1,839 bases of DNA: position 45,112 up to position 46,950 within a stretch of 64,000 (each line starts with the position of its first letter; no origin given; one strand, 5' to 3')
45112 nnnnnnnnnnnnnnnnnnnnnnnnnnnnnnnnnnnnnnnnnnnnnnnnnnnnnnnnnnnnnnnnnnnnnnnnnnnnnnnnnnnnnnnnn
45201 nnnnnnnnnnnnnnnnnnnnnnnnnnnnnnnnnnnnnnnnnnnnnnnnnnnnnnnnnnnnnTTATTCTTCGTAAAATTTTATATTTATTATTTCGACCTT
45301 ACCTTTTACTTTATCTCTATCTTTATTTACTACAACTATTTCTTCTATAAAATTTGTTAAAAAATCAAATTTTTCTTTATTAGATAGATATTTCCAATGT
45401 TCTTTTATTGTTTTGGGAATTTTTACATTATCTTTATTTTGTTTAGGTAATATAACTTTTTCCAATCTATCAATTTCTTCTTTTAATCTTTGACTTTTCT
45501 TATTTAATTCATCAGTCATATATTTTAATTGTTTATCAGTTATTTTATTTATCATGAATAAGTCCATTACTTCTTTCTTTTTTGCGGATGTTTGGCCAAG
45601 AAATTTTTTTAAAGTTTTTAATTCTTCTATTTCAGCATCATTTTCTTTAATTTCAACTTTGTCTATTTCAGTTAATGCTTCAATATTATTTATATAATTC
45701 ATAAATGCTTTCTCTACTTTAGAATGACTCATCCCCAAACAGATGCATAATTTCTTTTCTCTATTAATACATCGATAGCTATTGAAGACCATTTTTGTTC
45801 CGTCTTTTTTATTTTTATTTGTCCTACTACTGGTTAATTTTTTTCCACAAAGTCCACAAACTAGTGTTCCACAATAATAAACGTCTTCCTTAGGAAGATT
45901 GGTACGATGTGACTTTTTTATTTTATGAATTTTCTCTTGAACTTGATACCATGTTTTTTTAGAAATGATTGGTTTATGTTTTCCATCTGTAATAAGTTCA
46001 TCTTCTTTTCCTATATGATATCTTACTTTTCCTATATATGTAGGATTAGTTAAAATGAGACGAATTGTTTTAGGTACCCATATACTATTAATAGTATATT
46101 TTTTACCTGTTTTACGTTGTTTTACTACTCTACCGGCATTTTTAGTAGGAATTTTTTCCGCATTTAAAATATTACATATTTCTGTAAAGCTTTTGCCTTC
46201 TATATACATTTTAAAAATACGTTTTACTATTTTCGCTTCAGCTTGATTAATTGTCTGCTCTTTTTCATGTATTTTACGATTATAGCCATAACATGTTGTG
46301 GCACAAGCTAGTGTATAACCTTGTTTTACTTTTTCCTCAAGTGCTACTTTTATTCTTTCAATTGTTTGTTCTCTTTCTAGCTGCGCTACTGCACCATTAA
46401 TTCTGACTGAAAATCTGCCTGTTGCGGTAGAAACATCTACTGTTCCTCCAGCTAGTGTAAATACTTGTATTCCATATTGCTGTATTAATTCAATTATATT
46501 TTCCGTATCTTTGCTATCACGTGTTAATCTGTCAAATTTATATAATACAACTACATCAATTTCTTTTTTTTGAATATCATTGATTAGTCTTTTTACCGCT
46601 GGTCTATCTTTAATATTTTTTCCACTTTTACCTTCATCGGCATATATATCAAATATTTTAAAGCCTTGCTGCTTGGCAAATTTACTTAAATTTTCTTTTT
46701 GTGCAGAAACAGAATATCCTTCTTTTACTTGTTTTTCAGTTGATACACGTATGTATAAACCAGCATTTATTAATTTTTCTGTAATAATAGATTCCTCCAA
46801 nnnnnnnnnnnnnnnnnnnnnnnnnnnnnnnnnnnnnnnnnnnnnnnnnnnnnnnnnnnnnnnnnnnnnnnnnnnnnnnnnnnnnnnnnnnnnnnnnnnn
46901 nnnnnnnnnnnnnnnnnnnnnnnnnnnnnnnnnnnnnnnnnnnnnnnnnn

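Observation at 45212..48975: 3.8-kb minimal serine-recombinase element whose only cargo is a WXG100-like gene plus a 497-aa effector-like gene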

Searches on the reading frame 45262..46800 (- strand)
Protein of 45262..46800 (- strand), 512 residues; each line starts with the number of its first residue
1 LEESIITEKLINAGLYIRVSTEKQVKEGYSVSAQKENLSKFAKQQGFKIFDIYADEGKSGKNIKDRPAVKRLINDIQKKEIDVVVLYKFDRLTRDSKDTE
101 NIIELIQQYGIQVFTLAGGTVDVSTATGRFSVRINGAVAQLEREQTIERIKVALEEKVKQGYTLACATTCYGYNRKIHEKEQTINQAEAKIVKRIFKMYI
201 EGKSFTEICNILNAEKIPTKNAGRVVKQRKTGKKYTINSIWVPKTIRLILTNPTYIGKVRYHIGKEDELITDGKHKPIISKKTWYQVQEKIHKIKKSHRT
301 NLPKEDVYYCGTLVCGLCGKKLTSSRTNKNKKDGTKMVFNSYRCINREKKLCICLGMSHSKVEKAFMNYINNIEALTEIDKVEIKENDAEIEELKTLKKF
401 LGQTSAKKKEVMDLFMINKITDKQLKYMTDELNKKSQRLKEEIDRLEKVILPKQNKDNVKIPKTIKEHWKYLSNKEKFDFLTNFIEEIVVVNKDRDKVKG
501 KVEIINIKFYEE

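Call 6: search_protein_families(library=pfam, proteins=[window:45262-46800:-], max_evalue=0.1)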
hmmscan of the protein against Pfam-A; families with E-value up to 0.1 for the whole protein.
window:45262-46800:- (512 aa): 6 families
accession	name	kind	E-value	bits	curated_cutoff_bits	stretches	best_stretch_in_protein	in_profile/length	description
PF00239.26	Resolvase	-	7.9e-38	130.2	23.3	1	15-161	3-143/145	Resolvase, N terminal domain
PF07508.19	Recombinase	-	4.2e-25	88.4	21.1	1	187-292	2-100/102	Recombinase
PF13408.12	Zn_ribbon_recom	-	1.5e-06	28.9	25.3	1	311-371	4-58/58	Recombinase zinc beta ribbon domain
PF10369.15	ALS_ss_C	-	0.052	14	23.2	0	64-114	13-63/74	Small subunit of acetolactate synthase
PF02310.24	B12-binding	-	0.072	13.4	32.1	0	38-121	20-90/121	B12 binding domain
PF13877.11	RPAP3_C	-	0.094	13.7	23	0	179-223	21-65/92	Potential Monad-binding region of RPAP3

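Call 7: search_protein_families(library=ncbifam, proteins=[window:45262-46800:-], max_evalue=0.1)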
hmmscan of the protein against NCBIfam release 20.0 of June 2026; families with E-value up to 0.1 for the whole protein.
window:45262-46800:- (512 aa): 8 families
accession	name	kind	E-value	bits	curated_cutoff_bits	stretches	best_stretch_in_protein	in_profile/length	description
NF047343.1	SCCmet_CcrB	equivalog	6.1e-53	180.3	900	1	12-450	8-434/542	cassette chromosome recombinase CcrB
NF041201.1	recomb_XisF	equivalog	1.3e-45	156.2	375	1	16-492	4-464/465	fdxN element excision recombinase XisF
NF047347.1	SCCmet_CcrC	equivalog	1.5e-43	149.1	900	1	14-460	6-463/558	cassette chromosome recombinase CcrC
NF047344.1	SCCmet_CcrA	equivalog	1.8e-31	109.7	700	1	15-441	6-389/442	cassette chromosome recombinase CcrA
NF049883.1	resolv_YneB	equivalog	6.4e-15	55.2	175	1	14-213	3-190/211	YneB family resolvase-like protein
NF009949.0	PRK13413.1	equivalog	4.2e-11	42.9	272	1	16-190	5-171/203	master DNA invertase Mpi family serine-type recombinase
NF033518.0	transpos_IS607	equivalog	1.9e-09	37.3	110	1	13-113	56-149/187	IS607 family transposase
NF052589.1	ArlH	equivalog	0.051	13.3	215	1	42-108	78-144/229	archaellum protein ArlH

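Call 23: find_homologous_proteins(query=window:45262-46800:-, max_evalue=1e-30)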
Query window:45262-46800:- (512 aa): 656 proteins with E <= 1e-30 among 8000 candidates; the best 120 are listed.
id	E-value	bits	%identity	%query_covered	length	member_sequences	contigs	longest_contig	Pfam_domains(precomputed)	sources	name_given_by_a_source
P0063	0.0e+0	1114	100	100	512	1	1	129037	PF07508.20,PF00239.27,PF13408.13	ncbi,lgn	-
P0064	3.4e-254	862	75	99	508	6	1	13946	PF07508.20,PF00239.27,PF13408.13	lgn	-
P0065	9.9e-253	857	74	99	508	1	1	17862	PF07508.20,PF00239.27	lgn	-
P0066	1.8e-252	856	74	99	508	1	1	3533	PF07508.20,PF00239.27,PF13408.13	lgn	-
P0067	1.1e-247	841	73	99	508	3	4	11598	PF07508.20,PF00239.27,PF13408.13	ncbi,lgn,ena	-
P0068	1.6e-247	840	73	99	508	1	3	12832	PF07508.20,PF00239.27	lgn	-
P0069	4.9e-246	835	73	99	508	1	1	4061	PF07508.20,PF00239.27,PF13408.13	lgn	-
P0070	1.2e-244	831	72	99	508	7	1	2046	PF07508.20,PF00239.27,PF13408.13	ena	-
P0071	3.2e-241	819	71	99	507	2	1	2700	PF07508.20,PF00239.27,PF13408.13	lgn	-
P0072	1.1e-240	817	74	98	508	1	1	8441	PF07508.20,PF00239.27,PF13408.13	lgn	-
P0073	1.4e-240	817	72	99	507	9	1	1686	PF07508.20,PF00239.27,PF13408.13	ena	-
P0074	6.9e-238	808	72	98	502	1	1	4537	PF07508.20,PF00239.27,PF13408.13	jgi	-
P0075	7.2e-238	808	69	99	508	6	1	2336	PF07508.20,PF00239.27,PF13408.13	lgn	-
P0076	1.8e-236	804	71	99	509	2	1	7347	PF07508.20,PF00239.27,PF13408.13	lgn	-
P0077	3.9e-236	803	70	99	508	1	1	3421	PF07508.20,PF00239.27,PF13408.13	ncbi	-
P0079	4.9e-230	782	69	99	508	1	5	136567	PF07508.20,PF00239.27,PF13408.13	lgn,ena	-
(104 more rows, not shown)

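Call 24: find_related_loci(query=window:45262-46800:-, collection=genome_contigs, flank=10000)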
Query window:45262-46800:- (512 aa) in genome_contigs; peptide patterns used: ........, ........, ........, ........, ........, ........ (x = any residue, [..] = any of these).
75 stretches matched a pattern; 6 encode a relative of the query (tblastn E <= 1e-3); 6 distinct loci.
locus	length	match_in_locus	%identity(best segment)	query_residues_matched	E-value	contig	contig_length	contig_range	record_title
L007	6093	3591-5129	62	1-511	0e+0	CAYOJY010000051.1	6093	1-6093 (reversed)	MAG TPA_asm: uncultured Muribaculaceae bacterium isolate SRP192927_co2_767 genome assembly, contig: NODE_29349_length_60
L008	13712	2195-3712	64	2-510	0e+0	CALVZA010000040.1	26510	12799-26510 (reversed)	MAG: uncultured Bacilli bacterium isolate E02__bin241 genome assembly, contig: E02__k127_3226120, whole genome shotgun s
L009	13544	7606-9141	61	2-511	0e+0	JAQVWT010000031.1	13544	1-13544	MAG: Bacilli bacterium isolate STF2_109 NODE_12708_length_13544_cov_8.581501_Sandtown_F2, whole genome shotgun sequence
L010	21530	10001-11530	57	5-512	0e+0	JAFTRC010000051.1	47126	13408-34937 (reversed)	MAG: Bacilli bacterium isolate RGIG4073 Roe_deer_Cecum.Co__c1682546, whole genome shotgun sequence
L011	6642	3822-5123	23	16-446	1e-14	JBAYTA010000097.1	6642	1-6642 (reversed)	MAG: Bacilli bacterium isolate SO_2016_LW2_86 scaffold26311_LW138R_2016, whole genome shotgun sequence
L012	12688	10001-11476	23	16-496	3e-29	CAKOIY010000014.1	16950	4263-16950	MAG: uncultured Bacilli bacterium isolate REFINED_METABAT215_TOP10_CONTIGS_1500_ASSEMBLY_K77_MERGED__Hadza_MoBio_hadza-A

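Call 37: find_encoding_contigs(protein=P0065, flank=10000, max_places=2)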
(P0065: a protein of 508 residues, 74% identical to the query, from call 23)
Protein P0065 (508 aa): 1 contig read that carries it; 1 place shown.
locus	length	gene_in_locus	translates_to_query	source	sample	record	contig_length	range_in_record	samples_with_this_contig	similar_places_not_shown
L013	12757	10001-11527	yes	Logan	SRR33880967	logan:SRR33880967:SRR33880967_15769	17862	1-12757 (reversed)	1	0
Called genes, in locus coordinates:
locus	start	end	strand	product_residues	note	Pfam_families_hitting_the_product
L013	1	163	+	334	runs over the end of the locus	PF00814:TsaD, PF22521:HypF_C_2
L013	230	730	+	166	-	-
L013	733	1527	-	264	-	PF00528:BPD_transp_1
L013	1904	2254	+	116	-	-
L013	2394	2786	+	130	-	PF12957:DUF3846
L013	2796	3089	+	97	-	-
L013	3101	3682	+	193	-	PF00574:CLP_protease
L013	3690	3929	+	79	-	-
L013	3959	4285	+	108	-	-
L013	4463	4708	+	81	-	PF01381:HTH_3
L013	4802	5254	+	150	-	-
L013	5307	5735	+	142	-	-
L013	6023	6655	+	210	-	PF00239:Resolvase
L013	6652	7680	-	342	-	-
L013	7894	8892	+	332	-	PF00154:RecA_N, PF08423:Rad51 (weak), PF06745:ATPase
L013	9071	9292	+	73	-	-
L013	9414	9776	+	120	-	-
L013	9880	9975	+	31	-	-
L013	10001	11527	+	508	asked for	PF00239:Resolvase, PF07508:Recombinase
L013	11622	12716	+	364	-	-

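Call 38: find_encoding_contigs(protein=P0079, flank=10000, max_places=3)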
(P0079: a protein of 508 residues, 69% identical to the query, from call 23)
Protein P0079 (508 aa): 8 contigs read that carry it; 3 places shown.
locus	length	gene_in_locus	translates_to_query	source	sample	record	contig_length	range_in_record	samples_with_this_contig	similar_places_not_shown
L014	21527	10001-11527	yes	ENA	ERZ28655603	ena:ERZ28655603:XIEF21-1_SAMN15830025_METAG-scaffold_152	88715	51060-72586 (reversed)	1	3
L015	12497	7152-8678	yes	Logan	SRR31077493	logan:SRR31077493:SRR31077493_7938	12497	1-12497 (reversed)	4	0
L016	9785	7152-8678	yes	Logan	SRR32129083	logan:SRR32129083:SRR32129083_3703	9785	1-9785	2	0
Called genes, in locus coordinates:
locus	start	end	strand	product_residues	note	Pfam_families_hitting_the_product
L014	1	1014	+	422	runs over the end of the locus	PF01610:DDE_Tnp_ISL3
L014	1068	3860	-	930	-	PF20464:MmeI_N, PF20465:MmeI_hel, PF02384:N6_Mtase (weak), PF20473:MmeI_Mtase, PF07669:Eco57I, PF20466:MmeI_TRD, PF20467:MmeI_C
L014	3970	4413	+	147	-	-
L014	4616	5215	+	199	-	PF00239:Resolvase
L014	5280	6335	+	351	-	PF16289:PIN_12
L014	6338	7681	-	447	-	-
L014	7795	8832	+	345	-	PF00154:RecA_N, PF06745:ATPase (faint), PF13481:AAA_25 (weak)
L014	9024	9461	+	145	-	-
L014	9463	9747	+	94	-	-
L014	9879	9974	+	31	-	-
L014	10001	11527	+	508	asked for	PF00239:Resolvase, PF07508:Recombinase, PF13408:Zn_ribbon_recom (weak)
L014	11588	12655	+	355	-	-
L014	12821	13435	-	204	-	PF00005:ABC_tran, PF13304:AAA_21 (faint)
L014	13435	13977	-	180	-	PF09084:NMT1 (weak)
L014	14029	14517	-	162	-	PF10688:Imp-YgjV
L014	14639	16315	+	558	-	PF13475:DUF4116 (faint)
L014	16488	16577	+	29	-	-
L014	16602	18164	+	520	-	PF00239:Resolvase, PF07508:Recombinase, PF13408:Zn_ribbon_recom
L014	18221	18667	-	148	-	PF09084:NMT1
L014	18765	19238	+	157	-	-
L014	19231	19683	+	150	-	-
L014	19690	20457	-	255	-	PF01551:Peptidase_M23, PF12200:DUF3597 (faint)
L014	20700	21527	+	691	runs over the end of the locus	PF00580:UvrD-helicase, PF01443:Viral_helicase1 (faint), PF13245:AAA_19, PF13087:AAA_12 (faint), PF13361:UvrD_C, PF13538:UvrD_C_2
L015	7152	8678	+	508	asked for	PF00239:Resolvase, PF07508:Recombinase, PF13408:Zn_ribbon_recom (weak)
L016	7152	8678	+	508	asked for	PF00239:Resolvase, PF07508:Recombinase, PF13408:Zn_ribbon_recom (weak)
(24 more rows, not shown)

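Call 81: search_solved_structures(query=window:45262-46800:-, max_evalue=0.001, show_alignments=1)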
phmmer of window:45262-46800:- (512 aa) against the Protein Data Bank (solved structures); distinct sequences matched with E-value up to 0.001: 17.
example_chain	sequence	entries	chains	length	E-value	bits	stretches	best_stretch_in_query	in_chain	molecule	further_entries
3bvp_A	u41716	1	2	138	1.8e-23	86.4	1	14-144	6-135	TP901-1 Integrase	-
3guv_A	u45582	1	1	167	5.9e-20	74.8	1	11-147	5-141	Site-specific recombinase, resolvase family protein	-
9dxh_A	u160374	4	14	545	3.8e-18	68.8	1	24-494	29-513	Resolvase homolog YokA | Site-specific recombinase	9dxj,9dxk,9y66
3g13_A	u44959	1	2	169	3.7e-12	49.1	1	12-163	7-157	Putative conjugative transposon recombinase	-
4m6f_A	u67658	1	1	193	4.7e-10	42.2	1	59-155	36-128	DNA-invertase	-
3uj3_X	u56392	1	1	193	4.9e-10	42.1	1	59-155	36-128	DNA-invertase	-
2gm4_A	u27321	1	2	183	7.1e-10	41.5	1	40-163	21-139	Transposon gamma-delta resolvase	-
1zr2_A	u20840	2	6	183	2.5e-07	33.2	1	40-163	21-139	Transposon gamma-delta resolvase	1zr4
1gdr_A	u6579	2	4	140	4.1e-07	32.5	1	40-161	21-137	GAMMA DELTA-RESOLVASE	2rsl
1gdt_A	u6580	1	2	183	4.4e-07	32.3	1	40-163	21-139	PROTEIN (GAMMA DELTA RESOLVASE)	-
2gm5_A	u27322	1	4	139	7.6e-07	31.6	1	40-156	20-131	Transposon gamma-delta resolvase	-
4kis_A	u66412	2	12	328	1.8e-06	30.4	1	250-490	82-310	Putative integrase [Bacteriophage A118] | A118 serine integrase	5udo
6dnw_A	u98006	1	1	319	2e-06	30.2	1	250-490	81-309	Putative integrase [Bacteriophage A118]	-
5cy1_A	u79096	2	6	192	4.2e-06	29.1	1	40-162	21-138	Transposon Tn3 resolvase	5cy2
2mhc_A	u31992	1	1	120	2e-05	26.9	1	14-97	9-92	TnpX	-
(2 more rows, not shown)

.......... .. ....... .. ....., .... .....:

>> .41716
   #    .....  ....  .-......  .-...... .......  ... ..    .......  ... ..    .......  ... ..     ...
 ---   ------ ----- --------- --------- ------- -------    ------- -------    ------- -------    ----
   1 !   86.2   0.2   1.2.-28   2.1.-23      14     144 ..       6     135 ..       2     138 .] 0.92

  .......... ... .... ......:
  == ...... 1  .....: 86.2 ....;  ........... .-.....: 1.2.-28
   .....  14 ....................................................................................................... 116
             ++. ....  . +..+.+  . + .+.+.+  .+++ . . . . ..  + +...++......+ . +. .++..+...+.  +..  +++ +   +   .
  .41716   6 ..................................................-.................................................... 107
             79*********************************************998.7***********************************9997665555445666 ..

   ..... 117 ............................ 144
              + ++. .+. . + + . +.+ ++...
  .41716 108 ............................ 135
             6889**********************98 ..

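Call 82: search_protein_families(library=phrogs, proteins=[L013:2394-2786:+, L013:3101-3682:+, L013:4802-5254:+, L013:5307-5735:+, L013:6652-7680:-, L013:7894-8892:+, L013:9414-9776:+, L013:11622-12716:+], max_evalue=0.001)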
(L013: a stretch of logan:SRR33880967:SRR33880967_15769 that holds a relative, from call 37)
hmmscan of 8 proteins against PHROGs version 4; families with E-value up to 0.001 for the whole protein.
L013:2394-2786:+ (130 aa): 2 families
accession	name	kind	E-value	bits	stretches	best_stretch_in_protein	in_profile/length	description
phrog_3777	-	unknown function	5.3e-20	72.3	1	5-111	4-123/127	-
phrog_18340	-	unknown function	8e-05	23.4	1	25-89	22-82/90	-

L013:3101-3682:+ (193 aa): 12 families
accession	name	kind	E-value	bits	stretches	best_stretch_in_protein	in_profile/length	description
phrog_94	-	head and packaging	1.2e-50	174.7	1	8-192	59-250/622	head maturation protease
phrog_133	-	head and packaging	5.3e-30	105.6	1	32-192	22-179/668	head maturation protease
phrog_2976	-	head and packaging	2.1e-28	101.1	1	31-192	22-182/394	head maturation protease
phrog_1684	-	head and packaging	4.2e-22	79.9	1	55-191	70-202/284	head maturation protease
phrog_1827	-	other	1.7e-19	71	1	10-182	5-173/202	ATP-dependent protease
phrog_3348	-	unknown function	4.8e-17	63.3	1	42-191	52-197/386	-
phrog_23753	-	head and packaging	9.8e-14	52.6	1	32-191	19-171/298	head maturation protease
phrog_53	-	head and packaging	7.9e-12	46.1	1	46-192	104-279/583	head maturation protease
phrog_33547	-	unknown function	2.2e-10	41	1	59-189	30-156/357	-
phrog_5410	-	other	4.2e-10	40.3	1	31-157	30-152/323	ATP-dependent protease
phrog_26024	-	other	0.0001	22.8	1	27-128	36-130/202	protease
phrog_13984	-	unknown function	0.00015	22.9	1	42-109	46-111/123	-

L013:4802-5254:+ (150 aa): 6 families
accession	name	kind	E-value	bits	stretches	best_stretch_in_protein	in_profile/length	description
phrog_14275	-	unknown function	8.4e-08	33.1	1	1-51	1-51/178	-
phrog_38187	-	unknown function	5.8e-07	30.7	1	1-57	1-54/144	-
phrog_2546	-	unknown function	3e-05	25.3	1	4-50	1-51/180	-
phrog_4852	-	unknown function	4.6e-05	24.2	1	3-36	13-48/194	-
phrog_9700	-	unknown function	0.00019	21.5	1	1-80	4-79/483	-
phrog_10292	-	unknown function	0.00047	21.1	0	1-46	1-47/136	-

L013:5307-5735:+ (142 aa): 4 families
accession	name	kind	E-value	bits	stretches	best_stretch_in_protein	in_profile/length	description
phrog_14275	-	unknown function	2.8e-06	28.1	1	1-48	1-51/178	-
phrog_23817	-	unknown function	1.7e-05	25.9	1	3-50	5-52/110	-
phrog_36481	-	unknown function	0.00028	21.9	1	4-27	15-38/60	-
phrog_38187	-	unknown function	0.00032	21.8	1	1-51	1-50/144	-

L013:6652-7680:- (342 aa): 0 families

L013:7894-8892:+ (332 aa): 8 families
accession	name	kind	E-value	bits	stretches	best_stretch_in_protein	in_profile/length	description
phrog_97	-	other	4.7e-32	112.8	1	11-295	37-303/506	UvsX-like recombinase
phrog_8337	-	DNA, RNA and nucleotide metabolism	1.1e-18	68.6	1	17-213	43-236/273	DNA repair protein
phrog_239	-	DNA, RNA and nucleotide metabolism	5.6e-11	43.1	1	21-217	336-554/801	DNA primase/helicase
phrog_6891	-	other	5.7e-09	37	1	32-136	32-133/310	ATPase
phrog_19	-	DNA, RNA and nucleotide metabolism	3.4e-06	27.2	1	13-77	314-388/621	DnaB-like replicative helicase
phrog_26214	-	unknown function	3.8e-06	26.8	1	28-155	41-161/420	-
phrog_1366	-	unknown function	2.4e-05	25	1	47-133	19-98/307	-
phrog_6357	-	unknown function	0.00066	20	0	47-220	36-191/321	-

L013:9414-9776:+ (120 aa): 0 families

L013:11622-12716:+ (364 aa): 0 families
